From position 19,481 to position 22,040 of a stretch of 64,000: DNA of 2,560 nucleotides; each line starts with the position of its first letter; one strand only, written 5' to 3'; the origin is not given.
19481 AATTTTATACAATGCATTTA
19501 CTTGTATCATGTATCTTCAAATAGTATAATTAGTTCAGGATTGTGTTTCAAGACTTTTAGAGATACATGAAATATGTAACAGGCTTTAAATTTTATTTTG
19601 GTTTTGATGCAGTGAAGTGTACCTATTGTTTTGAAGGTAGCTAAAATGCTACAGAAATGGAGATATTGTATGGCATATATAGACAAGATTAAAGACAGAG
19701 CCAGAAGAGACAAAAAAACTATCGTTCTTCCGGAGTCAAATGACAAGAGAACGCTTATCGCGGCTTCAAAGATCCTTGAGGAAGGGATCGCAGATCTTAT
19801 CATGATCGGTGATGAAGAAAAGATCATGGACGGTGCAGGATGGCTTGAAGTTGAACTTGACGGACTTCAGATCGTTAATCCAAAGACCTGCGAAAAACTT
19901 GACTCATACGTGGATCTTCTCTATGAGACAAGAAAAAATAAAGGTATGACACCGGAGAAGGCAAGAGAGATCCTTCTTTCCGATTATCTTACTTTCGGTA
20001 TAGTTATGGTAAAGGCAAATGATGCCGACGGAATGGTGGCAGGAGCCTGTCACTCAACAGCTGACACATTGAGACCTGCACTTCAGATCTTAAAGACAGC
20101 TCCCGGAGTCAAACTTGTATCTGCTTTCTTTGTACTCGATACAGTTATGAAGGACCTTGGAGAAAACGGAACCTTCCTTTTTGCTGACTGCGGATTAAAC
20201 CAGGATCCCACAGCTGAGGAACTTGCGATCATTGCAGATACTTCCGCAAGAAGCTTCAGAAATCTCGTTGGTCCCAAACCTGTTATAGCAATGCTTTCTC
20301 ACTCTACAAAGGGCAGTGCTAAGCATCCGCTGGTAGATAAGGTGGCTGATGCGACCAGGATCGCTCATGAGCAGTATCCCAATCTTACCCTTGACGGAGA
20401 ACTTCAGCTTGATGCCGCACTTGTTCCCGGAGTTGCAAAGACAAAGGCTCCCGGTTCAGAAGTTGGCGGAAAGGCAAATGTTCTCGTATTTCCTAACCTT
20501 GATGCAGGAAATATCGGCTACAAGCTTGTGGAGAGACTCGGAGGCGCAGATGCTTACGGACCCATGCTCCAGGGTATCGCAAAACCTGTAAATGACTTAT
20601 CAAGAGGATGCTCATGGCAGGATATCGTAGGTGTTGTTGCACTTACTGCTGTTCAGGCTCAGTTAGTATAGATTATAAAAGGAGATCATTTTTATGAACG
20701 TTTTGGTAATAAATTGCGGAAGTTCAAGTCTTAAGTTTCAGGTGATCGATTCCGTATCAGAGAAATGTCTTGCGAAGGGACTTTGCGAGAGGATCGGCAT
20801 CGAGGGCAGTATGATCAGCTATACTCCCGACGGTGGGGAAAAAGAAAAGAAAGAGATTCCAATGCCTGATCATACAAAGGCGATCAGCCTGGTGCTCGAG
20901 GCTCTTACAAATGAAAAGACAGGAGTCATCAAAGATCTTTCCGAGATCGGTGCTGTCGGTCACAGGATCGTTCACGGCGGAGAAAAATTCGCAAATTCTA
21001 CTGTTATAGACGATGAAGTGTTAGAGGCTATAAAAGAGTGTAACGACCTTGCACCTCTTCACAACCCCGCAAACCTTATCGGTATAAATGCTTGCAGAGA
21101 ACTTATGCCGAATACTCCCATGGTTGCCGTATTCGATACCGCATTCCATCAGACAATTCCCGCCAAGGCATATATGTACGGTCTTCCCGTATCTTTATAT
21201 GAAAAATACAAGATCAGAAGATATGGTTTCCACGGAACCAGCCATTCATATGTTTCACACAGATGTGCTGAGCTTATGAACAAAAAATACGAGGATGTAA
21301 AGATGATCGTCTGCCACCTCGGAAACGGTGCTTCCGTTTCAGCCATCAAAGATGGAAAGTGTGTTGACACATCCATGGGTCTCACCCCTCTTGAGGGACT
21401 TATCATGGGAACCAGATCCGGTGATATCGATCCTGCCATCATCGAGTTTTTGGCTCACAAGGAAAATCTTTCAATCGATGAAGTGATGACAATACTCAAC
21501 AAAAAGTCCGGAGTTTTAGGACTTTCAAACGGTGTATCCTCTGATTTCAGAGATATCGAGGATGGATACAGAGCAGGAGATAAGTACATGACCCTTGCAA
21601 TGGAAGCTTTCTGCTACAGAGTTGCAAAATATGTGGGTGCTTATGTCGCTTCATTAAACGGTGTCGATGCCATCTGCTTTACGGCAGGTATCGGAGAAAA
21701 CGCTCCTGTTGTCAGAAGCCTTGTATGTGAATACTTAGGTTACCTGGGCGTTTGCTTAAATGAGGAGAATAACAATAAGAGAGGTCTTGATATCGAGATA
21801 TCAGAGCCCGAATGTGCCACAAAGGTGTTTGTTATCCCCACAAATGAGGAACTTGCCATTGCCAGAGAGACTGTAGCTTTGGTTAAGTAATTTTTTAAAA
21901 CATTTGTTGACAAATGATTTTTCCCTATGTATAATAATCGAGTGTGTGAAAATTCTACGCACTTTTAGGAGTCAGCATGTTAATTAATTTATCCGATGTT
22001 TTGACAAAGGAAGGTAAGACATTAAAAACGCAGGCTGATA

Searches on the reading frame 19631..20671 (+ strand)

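Call 99: search_protein_families(library=pfam, proteins=[window:19631-20671:+], max_evalue=0.00001)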
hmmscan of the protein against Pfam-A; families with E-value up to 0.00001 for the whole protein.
window:19631-20671:+ (346 aa): 1 family
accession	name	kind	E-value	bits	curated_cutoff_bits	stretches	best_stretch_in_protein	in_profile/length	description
PF01515.24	PTA_PTB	-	3.6e-125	418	24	1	17-340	3-319/319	Phosphate acetyl/butaryl transferase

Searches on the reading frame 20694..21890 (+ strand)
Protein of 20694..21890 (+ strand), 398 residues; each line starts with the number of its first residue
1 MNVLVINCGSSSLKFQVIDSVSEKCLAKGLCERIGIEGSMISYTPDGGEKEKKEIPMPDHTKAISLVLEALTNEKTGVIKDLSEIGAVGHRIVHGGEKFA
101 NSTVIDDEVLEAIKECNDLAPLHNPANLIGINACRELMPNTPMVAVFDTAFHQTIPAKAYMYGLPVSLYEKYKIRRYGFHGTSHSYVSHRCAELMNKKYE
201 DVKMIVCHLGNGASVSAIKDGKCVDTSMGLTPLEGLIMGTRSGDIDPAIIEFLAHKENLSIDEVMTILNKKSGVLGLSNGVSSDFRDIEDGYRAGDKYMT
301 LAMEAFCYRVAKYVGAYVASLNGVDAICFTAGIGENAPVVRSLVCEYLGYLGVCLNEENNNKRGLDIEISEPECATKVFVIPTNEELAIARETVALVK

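Call 99: search_protein_families(library=pfam, proteins=[window:20694-21890:+], max_evalue=0.00001)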
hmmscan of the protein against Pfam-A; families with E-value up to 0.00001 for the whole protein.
window:20694-21890:+ (398 aa): 1 family
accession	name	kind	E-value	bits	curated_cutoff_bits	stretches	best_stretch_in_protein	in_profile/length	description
PF00871.23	Acetate_kinase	-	4.6e-162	539.6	22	1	3-391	2-392/392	Acetokinase family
